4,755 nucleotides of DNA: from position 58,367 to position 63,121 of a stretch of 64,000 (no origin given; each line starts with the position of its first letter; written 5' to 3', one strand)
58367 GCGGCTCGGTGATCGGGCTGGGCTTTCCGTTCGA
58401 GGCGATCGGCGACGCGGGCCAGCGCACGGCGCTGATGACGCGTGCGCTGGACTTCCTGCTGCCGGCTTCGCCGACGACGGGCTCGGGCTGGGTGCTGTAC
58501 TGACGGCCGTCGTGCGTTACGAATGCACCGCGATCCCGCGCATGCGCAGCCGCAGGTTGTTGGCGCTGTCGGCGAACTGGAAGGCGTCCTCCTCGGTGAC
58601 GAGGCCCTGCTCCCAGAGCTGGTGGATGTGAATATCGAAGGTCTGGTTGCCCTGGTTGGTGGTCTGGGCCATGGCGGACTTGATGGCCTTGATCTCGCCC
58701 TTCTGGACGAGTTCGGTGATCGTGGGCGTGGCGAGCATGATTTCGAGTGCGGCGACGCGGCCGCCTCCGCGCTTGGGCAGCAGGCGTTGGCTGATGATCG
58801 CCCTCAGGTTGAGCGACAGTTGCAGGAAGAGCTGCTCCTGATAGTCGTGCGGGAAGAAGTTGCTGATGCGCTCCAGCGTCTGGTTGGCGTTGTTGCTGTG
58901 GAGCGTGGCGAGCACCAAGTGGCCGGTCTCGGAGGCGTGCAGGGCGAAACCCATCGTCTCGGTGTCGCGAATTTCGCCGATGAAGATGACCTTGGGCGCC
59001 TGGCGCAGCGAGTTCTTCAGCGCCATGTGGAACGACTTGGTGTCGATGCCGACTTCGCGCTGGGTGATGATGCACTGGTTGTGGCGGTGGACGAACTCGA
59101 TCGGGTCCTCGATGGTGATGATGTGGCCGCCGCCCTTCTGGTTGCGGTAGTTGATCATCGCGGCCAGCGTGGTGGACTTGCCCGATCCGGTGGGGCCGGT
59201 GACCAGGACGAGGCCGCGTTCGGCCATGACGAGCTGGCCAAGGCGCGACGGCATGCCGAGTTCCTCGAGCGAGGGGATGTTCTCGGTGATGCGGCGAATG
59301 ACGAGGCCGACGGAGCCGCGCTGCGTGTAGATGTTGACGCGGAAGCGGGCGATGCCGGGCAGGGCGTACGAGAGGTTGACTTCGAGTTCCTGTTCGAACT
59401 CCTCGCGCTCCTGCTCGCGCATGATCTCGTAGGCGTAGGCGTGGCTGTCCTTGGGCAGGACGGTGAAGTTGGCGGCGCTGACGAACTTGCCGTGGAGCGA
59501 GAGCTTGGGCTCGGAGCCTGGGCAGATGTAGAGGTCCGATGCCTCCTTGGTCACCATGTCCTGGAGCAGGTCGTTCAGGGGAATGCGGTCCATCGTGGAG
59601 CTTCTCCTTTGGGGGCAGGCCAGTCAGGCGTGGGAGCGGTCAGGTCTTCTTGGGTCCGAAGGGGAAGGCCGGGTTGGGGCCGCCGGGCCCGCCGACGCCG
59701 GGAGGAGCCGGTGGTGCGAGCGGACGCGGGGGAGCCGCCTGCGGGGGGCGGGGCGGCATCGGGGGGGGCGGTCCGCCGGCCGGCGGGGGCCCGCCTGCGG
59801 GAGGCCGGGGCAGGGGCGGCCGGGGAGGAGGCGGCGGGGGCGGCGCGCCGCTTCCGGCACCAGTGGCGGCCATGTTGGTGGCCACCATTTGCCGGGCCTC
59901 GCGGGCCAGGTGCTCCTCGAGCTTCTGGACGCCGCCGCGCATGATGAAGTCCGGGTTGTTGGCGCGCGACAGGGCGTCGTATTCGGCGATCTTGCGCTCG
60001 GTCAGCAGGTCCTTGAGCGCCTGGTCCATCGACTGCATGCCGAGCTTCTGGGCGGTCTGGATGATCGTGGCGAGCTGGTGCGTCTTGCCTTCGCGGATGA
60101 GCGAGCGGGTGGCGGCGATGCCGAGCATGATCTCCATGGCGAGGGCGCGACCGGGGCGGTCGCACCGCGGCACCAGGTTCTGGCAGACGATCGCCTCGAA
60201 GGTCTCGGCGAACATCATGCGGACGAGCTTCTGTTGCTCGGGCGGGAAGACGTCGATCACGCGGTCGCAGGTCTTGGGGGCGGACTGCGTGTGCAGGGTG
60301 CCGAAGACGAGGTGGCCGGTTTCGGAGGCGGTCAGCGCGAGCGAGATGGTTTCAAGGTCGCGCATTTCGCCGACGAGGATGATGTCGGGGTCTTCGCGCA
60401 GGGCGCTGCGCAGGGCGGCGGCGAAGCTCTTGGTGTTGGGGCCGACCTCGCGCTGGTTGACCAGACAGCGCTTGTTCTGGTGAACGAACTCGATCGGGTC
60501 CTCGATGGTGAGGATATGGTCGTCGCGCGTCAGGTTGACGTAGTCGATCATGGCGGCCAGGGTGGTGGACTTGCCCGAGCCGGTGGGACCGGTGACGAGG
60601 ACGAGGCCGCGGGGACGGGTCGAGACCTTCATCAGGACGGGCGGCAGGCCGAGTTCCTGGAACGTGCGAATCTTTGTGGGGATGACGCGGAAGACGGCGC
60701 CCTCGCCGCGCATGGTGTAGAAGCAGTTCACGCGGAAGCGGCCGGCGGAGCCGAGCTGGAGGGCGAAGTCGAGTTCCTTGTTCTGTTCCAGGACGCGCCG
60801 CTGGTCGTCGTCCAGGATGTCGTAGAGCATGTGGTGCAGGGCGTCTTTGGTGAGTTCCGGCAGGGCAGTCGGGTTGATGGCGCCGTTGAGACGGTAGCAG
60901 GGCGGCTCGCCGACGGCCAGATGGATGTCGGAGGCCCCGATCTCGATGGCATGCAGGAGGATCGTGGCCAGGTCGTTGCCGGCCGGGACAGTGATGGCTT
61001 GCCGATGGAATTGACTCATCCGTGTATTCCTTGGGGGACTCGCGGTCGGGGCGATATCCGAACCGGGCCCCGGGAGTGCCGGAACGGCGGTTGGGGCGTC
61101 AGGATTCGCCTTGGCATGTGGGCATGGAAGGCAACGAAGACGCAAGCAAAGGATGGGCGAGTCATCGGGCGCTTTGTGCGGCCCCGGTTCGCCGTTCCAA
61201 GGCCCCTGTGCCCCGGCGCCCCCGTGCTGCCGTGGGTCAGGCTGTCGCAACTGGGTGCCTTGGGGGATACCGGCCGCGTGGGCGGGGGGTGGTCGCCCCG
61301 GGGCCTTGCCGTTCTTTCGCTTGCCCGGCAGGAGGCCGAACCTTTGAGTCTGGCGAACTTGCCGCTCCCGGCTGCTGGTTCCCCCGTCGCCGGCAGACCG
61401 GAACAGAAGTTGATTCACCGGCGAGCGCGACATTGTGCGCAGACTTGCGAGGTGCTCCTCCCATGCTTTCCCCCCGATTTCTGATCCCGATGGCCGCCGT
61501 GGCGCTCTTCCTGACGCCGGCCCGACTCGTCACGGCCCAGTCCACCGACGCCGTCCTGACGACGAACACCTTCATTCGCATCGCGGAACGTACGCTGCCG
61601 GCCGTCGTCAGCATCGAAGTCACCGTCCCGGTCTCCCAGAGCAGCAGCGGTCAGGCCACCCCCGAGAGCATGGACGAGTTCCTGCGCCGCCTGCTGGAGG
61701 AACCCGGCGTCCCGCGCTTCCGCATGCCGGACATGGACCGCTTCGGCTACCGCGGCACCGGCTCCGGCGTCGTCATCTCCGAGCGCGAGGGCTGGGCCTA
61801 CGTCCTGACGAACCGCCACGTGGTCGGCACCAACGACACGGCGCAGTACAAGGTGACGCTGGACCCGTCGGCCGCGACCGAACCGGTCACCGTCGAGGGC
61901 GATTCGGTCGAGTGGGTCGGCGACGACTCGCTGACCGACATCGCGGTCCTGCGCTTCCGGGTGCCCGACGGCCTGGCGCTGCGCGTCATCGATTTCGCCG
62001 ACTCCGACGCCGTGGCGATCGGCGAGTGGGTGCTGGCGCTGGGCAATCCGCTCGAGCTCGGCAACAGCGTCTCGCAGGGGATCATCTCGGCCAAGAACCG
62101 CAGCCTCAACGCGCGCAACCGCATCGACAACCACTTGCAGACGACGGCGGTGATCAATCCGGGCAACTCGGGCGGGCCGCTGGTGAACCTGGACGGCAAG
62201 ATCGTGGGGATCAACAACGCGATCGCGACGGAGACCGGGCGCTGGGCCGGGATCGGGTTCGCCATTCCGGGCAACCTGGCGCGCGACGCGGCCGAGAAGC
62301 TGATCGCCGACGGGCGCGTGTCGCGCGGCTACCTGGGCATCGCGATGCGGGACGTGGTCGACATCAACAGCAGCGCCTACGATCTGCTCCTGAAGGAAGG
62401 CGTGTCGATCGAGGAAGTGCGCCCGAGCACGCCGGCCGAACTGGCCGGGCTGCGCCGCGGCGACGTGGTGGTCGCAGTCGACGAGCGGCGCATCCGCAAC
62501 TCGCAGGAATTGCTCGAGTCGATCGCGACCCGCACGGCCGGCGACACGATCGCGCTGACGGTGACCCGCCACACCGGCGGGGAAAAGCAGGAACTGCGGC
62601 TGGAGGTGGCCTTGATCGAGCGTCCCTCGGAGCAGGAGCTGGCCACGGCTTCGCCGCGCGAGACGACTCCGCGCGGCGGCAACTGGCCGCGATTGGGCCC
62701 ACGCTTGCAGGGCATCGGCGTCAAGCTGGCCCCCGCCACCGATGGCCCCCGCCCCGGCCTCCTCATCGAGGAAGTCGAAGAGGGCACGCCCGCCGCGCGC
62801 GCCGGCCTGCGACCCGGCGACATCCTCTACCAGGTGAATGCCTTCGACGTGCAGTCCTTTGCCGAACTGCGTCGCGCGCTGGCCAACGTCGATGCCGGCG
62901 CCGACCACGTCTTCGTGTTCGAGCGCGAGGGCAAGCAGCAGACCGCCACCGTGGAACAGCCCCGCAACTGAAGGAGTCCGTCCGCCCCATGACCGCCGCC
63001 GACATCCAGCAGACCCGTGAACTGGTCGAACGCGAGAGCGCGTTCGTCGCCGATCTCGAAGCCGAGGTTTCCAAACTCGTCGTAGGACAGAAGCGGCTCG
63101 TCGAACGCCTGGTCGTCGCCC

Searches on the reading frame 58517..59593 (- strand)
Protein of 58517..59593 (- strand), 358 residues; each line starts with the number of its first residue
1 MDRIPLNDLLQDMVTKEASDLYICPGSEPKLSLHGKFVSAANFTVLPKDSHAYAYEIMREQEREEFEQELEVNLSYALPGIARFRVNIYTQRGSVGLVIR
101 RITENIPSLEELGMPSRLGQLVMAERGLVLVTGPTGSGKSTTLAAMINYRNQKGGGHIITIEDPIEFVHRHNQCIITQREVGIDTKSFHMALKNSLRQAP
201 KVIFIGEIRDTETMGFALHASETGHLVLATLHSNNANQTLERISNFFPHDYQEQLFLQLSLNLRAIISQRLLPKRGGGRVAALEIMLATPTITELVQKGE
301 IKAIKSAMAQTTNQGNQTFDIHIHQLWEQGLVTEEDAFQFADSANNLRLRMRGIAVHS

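Call 46: search_protein_families(library=pfam, proteins=[window:58517-59593:-], max_evalue=0.001)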
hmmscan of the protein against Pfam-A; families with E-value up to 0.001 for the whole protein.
window:58517-59593:- (358 aa): 7 families
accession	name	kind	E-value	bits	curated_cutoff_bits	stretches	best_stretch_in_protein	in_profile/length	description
PF00437.27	T2SSE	-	1.5e-45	155.9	24.9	1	7-274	13-280/370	Type II/IV secretion system protein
PF13555.12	AAA_29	-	7.4e-05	22.9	27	1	122-147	18-43/61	P-loop containing region of AAA domain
PF10236.15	DAP3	-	0.00022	21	23.1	1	129-178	26-74/311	Mitochondrial ribosomal death-associated protein 3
PF13401.12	AAA_22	-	0.00046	21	27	1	125-169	4-33/130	AAA domain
PF20720.3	nSTAND3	-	0.00075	19.7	27.2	0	123-167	14-57/155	Novel STAND NTPase 3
PF13191.12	AAA_16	-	0.00081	20.4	32.6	0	125-154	23-52/167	AAA ATPase domain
PF25199.1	nSTAND_NTPase5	-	0.00093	19.5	34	0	125-170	40-85/145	Novel STAND NTPase 5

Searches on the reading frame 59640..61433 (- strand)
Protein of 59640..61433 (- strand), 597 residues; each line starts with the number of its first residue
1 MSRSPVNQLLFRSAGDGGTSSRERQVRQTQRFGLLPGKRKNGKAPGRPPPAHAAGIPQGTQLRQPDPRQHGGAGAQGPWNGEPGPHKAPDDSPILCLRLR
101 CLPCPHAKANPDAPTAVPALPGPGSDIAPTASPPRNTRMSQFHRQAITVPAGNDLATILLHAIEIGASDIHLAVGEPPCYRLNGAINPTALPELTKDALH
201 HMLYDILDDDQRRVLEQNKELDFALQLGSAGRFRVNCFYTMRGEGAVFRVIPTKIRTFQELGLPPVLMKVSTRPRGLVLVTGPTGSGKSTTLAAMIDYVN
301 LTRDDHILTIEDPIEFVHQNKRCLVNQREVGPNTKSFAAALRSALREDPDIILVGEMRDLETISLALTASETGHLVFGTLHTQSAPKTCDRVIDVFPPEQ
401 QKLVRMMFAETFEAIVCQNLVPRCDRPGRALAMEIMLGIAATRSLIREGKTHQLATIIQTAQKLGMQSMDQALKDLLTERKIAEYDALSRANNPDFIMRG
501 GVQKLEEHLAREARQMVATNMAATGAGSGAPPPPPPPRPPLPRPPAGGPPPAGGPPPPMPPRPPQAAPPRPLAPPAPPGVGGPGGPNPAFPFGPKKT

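Call 46: search_protein_families(library=pfam, proteins=[window:59640-61433:-], max_evalue=0.001)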
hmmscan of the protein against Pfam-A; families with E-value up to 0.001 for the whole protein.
window:59640-61433:- (597 aa): 5 families
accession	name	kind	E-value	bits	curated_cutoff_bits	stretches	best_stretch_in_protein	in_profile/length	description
PF00437.27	T2SSE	-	8.4e-52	176.5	24.9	1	154-450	11-288/370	Type II/IV secretion system protein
PF13555.12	AAA_29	-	0.00015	21.9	27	1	271-296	18-43/61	P-loop containing region of AAA domain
PF04851.21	ResIII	-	0.00034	21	22.5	1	266-395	15-149/164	Type III restriction enzyme, res subunit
PF13401.12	AAA_22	-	0.00036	21.3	27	0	274-313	4-33/130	AAA domain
PF25199.1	nSTAND_NTPase5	-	0.00072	19.8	34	0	272-318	38-84/145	Novel STAND NTPase 5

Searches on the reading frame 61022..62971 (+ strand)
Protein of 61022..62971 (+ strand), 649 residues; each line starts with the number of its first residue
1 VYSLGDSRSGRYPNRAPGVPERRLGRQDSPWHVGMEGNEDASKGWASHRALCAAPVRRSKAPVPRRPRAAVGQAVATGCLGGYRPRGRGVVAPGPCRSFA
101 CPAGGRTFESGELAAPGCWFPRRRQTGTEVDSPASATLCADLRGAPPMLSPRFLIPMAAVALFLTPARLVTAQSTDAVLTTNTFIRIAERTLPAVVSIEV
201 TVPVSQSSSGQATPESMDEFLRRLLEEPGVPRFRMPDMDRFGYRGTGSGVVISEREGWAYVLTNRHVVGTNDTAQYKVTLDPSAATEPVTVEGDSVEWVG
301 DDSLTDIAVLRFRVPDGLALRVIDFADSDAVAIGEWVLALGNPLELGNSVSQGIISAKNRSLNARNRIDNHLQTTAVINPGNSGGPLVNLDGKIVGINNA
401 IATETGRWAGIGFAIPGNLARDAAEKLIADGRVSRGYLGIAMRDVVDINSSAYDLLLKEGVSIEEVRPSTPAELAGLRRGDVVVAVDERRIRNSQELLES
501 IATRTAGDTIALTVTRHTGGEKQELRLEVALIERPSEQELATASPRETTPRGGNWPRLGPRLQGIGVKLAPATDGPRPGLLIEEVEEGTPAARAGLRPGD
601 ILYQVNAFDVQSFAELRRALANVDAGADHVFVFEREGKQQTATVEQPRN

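Call 46: search_protein_families(library=pfam, proteins=[window:61022-62971:+], max_evalue=0.001)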
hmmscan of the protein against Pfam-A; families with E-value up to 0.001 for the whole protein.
window:61022-62971:+ (649 aa): 6 families
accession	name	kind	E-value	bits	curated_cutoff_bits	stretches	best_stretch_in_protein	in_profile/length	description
PF13180.12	PDZ_2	-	2.3e-28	98.7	27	2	436-529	1-80/80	PDZ domain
PF13365.12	Trypsin_2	-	3.4e-27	96.4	27.6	1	247-397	1-144/144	Trypsin-like peptidase domain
PF17820.7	PDZ_6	-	5.2e-21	74.6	27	2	582-635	2-54/54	PDZ domain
PF00595.29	PDZ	-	1.1e-19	71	23.2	2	562-625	9-72/81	PDZ domain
PF00089.32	Trypsin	-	1.5e-16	61.4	20.6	1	248-416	28-212/220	Trypsin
PF14685.13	PDZ_Tricorn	-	5.4e-05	23.6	25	0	477-522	40-84/88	Tricorn protease PDZ domain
